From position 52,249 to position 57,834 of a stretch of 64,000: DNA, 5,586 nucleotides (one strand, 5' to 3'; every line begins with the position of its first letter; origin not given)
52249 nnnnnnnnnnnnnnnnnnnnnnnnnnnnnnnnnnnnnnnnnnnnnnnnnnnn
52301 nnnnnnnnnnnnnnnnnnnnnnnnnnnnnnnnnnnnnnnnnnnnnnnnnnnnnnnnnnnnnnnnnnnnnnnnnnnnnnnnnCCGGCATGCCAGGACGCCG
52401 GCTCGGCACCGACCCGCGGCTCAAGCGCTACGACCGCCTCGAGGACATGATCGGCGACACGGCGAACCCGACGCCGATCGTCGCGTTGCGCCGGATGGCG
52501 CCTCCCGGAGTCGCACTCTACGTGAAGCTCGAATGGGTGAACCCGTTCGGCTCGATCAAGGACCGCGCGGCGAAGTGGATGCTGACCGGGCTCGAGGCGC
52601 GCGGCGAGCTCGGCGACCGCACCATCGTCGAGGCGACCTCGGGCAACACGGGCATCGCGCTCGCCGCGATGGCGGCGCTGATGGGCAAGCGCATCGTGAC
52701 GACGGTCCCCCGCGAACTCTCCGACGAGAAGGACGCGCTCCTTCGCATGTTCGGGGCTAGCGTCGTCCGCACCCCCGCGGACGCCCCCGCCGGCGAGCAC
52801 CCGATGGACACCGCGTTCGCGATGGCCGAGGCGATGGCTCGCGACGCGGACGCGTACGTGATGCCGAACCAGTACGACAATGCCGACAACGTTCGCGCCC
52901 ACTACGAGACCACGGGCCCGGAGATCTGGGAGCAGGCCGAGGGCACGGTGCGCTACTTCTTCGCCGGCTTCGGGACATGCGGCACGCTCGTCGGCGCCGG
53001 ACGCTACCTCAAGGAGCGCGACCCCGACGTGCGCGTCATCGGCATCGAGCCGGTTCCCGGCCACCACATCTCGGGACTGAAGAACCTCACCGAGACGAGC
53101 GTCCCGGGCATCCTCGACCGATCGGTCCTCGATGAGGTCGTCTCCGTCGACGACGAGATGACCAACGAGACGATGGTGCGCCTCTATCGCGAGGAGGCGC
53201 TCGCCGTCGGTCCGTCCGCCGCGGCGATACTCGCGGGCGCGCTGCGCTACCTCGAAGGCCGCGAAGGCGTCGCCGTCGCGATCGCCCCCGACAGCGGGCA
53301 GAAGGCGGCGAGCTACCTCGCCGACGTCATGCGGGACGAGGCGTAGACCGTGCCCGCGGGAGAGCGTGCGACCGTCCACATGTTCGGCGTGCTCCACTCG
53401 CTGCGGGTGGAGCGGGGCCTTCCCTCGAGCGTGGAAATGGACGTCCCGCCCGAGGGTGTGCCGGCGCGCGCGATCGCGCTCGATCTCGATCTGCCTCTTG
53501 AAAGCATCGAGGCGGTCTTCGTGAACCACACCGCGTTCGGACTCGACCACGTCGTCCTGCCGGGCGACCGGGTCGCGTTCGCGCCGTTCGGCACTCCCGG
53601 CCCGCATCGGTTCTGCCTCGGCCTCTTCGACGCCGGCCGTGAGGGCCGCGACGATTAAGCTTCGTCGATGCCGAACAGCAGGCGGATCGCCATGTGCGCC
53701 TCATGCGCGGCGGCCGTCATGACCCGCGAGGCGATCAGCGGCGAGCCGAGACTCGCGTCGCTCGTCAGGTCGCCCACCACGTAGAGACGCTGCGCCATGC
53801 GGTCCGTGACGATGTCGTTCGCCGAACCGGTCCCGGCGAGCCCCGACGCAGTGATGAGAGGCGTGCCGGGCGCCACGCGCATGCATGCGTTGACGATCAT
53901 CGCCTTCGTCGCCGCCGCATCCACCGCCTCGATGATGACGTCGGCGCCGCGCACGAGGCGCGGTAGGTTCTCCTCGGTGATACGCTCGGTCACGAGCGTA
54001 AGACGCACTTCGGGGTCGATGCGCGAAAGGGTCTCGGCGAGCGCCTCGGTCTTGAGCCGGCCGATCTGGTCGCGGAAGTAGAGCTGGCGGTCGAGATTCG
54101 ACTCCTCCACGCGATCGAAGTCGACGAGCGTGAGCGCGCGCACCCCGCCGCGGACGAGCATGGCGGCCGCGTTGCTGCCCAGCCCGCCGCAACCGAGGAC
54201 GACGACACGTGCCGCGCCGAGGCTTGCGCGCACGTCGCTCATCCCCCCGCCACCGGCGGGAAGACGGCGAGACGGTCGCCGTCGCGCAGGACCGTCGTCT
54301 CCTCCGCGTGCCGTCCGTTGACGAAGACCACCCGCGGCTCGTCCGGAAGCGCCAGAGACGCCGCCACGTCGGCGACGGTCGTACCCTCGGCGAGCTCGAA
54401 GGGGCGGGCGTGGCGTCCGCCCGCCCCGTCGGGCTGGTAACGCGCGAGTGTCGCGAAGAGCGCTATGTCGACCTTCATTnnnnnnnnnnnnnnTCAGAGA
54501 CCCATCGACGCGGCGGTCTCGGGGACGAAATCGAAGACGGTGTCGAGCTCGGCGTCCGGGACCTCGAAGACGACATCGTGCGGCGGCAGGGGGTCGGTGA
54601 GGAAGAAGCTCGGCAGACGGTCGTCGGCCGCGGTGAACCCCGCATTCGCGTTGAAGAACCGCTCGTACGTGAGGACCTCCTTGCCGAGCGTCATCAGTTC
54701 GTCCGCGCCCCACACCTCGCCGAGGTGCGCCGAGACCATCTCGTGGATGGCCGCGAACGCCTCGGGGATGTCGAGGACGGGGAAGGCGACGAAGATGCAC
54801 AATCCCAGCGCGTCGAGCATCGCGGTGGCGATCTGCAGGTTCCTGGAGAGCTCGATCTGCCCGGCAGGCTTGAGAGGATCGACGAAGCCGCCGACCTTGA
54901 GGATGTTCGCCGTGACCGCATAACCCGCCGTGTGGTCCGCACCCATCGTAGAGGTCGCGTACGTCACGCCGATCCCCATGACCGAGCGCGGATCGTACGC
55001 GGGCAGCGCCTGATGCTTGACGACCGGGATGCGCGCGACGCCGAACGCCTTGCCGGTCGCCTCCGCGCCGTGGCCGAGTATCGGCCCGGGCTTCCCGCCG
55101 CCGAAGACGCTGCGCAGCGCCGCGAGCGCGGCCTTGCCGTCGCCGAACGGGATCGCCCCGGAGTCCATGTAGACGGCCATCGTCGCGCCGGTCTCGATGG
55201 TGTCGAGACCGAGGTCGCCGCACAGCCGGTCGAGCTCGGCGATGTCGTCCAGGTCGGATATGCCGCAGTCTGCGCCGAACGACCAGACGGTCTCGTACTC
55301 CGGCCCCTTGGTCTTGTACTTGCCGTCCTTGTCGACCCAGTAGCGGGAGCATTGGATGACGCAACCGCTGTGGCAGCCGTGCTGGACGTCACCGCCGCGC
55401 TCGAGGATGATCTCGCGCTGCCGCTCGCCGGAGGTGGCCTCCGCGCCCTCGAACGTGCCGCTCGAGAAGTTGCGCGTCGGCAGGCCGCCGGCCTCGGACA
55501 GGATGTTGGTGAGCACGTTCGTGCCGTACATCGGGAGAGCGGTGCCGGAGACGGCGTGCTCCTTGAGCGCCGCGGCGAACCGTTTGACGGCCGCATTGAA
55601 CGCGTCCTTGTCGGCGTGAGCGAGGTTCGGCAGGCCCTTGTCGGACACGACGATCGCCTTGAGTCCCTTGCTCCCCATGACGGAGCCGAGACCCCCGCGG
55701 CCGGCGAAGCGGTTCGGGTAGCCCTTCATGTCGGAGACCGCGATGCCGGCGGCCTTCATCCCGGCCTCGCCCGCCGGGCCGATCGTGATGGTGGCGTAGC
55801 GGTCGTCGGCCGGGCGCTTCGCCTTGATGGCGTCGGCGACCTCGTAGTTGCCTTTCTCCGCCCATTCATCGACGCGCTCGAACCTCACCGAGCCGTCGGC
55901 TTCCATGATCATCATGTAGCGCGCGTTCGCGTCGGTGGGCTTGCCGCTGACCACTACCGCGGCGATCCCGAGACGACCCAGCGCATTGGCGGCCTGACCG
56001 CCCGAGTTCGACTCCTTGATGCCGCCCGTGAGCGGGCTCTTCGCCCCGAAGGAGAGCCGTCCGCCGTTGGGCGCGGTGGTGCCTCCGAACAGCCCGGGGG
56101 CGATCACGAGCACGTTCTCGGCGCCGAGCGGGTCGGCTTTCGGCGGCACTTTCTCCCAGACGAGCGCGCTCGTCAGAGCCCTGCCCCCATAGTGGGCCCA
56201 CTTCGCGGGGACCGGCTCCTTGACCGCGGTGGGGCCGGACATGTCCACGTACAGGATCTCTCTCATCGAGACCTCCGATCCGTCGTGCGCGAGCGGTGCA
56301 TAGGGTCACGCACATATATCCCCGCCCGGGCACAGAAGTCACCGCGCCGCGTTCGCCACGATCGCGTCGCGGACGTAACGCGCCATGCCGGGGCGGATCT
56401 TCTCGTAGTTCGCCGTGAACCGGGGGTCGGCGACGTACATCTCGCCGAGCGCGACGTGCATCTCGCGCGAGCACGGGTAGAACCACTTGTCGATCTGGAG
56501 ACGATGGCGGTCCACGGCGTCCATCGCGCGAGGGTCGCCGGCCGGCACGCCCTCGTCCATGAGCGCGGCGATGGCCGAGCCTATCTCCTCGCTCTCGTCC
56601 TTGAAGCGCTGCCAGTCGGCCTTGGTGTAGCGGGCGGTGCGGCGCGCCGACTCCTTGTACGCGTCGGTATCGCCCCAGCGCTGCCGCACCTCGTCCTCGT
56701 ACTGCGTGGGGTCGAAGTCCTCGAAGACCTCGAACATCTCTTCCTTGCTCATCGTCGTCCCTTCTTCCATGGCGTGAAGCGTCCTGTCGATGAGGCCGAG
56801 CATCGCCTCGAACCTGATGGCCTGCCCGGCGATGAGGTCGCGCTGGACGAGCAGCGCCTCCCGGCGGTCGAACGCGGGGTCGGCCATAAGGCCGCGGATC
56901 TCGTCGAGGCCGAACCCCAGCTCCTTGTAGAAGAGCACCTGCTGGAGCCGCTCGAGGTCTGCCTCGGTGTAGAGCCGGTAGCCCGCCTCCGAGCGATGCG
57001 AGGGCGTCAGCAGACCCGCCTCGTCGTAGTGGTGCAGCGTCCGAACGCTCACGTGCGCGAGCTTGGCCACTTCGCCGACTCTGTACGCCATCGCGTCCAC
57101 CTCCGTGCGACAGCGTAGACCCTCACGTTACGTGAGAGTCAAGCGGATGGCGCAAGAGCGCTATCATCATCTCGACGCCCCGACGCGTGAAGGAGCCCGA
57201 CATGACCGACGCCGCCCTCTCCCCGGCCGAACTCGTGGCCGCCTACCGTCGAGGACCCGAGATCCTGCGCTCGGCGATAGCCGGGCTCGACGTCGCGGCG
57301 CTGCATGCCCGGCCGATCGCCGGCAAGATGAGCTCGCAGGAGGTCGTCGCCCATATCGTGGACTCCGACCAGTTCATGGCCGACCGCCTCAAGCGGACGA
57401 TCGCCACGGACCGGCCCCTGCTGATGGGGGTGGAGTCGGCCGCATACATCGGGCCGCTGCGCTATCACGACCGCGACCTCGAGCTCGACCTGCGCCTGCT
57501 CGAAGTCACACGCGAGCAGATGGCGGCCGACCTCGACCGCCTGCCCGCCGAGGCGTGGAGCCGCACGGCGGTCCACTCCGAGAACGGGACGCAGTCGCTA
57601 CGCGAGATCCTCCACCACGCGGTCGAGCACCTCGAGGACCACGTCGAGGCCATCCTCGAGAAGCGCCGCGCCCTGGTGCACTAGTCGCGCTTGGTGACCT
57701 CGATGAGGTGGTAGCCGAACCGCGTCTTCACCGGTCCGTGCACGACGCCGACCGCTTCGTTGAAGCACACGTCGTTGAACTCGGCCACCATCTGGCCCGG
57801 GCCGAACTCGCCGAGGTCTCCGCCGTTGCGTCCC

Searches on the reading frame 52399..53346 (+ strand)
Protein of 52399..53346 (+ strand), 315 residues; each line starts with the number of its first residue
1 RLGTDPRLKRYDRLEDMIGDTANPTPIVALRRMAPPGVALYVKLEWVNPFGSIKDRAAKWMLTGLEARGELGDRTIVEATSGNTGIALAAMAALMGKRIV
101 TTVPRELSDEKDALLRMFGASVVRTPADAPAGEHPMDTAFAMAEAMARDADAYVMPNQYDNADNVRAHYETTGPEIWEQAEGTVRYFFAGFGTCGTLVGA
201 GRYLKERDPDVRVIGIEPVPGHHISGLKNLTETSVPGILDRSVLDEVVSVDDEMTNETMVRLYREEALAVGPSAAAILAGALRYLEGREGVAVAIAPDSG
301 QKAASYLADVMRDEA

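Call 69: search_protein_families(library=pfam, proteins=[window:52399-53346:+], max_evalue=0.001)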
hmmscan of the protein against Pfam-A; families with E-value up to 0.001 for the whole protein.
window:52399-53346:+ (315 aa): 1 family
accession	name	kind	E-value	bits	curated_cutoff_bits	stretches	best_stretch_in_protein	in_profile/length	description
PF00291.31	PALP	-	4e-66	223.8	35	1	22-285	5-280/295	Pyridoxal-phosphate dependent enzyme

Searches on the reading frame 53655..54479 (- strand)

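Call 69: search_protein_families(library=pfam, proteins=[window:53655-54479:-], max_evalue=0.001)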
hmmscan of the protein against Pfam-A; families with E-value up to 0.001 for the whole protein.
window:53655-54479:- (274 aa): 2 families
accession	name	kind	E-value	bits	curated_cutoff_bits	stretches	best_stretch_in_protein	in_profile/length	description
PF00899.27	ThiF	-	5.5e-38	130.9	28.1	1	84-224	15-154/238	ThiF family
PF01262.27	AlaDh_PNT_C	-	0.00014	21.8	23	1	88-193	27-107/214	Alanine dehydrogenase/PNT, C-terminal domain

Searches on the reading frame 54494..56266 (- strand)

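Call 69: search_protein_families(library=pfam, proteins=[window:54494-56266:-], max_evalue=0.001)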
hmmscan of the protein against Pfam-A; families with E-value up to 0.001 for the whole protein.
window:54494-56266:- (590 aa): 2 families
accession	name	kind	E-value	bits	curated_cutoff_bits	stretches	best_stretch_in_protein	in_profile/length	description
PF01314.23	AFOR_C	-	1.1e-75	255.6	27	1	226-562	2-346/385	Aldehyde ferredoxin oxidoreductase, domains 2 & 3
PF02730.20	AFOR_N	-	7.3e-58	196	29.8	1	3-209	2-198/199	Aldehyde ferredoxin oxidoreductase, N-terminal domain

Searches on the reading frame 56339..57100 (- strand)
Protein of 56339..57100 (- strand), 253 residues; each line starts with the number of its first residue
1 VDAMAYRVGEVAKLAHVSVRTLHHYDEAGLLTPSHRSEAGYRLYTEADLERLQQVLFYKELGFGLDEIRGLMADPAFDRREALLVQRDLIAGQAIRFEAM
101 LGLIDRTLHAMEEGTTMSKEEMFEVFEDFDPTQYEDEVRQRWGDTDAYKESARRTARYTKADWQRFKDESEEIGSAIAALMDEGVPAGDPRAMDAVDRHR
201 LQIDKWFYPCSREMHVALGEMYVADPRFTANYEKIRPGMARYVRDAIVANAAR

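Call 69: search_protein_families(library=pfam, proteins=[window:56339-57100:-], max_evalue=0.001)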
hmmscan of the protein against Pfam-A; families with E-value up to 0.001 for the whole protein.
window:56339-57100:- (253 aa): 4 families
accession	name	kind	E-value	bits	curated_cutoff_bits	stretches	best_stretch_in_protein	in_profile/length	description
PF07739.18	TipAS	-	1.5e-43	148.5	23.8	1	134-250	1-117/117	TipAS antibiotic-recognition domain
PF13411.12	MerR_1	-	1.2e-19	70.6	21.6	1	6-73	1-67/69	MerR HTH family regulatory protein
PF00376.29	MerR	-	3.1e-16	59.4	28.2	1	7-44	1-38/38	MerR family regulatory protein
PF09278.17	MerR-DNA-bind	-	1.4e-05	26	25.4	1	49-87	1-45/65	MerR, DNA binding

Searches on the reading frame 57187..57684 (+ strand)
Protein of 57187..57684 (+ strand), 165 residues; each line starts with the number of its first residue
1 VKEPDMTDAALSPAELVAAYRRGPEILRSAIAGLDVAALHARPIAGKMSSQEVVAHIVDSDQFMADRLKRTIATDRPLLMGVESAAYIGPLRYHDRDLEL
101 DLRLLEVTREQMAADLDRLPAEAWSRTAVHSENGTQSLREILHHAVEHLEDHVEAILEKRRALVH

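Call 69: search_protein_families(library=pfam, proteins=[window:57187-57684:+], max_evalue=0.001)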
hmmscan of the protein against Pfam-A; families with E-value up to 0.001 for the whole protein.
window:57187-57684:+ (165 aa): 2 families
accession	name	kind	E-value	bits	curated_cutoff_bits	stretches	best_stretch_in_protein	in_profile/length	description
PF12867.12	DinB_2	-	3.2e-18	66.9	24.8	1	20-156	2-128/128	DinB superfamily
PF05163.17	DinB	-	0.00026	21.4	23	0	15-148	7-130/165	DinB family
